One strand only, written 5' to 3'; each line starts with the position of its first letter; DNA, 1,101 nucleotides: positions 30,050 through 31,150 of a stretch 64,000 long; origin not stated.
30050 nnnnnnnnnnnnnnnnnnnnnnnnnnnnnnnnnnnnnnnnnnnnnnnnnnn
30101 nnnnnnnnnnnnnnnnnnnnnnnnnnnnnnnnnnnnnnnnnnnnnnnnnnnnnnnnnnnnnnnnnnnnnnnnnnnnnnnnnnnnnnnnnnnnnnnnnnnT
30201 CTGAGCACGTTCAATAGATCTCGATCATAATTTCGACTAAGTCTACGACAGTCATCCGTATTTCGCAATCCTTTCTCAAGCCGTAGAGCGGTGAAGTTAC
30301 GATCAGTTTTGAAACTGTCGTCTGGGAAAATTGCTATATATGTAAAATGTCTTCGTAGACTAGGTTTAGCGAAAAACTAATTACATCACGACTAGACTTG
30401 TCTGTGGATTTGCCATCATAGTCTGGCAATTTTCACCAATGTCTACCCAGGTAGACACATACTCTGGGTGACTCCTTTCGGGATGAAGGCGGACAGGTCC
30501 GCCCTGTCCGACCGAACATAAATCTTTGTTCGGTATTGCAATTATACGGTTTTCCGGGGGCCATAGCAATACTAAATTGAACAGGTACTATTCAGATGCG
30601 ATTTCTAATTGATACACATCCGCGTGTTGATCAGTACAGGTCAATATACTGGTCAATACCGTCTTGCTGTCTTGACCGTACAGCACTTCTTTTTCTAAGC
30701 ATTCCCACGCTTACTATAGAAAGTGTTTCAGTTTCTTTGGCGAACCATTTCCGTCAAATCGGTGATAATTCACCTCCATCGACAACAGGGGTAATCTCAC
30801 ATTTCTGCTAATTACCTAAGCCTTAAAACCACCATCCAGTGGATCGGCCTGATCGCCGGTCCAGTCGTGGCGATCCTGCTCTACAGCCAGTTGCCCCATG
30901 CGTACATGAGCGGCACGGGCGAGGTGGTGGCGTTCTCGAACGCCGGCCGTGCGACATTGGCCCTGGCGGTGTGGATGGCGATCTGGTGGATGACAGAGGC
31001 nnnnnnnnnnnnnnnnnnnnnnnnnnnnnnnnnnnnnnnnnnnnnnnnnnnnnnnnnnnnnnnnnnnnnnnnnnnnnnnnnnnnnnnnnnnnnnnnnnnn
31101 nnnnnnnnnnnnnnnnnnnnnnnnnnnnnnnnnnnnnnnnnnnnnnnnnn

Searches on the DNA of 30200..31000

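Call 33: search_rna_families(source=window, start=30200, end=31000, threshold=evalue, max_evalue=1)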
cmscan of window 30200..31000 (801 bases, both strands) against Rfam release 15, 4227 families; matches with E-value up to 1: 1.
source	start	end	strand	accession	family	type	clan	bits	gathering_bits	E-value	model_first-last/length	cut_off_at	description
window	30672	30885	-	RF00234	glmS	Cis-reg; riboswitch;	-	19.9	37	0.025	1-167/167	no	glmS glucosamine-6-phosphate activated ribozyme aptamer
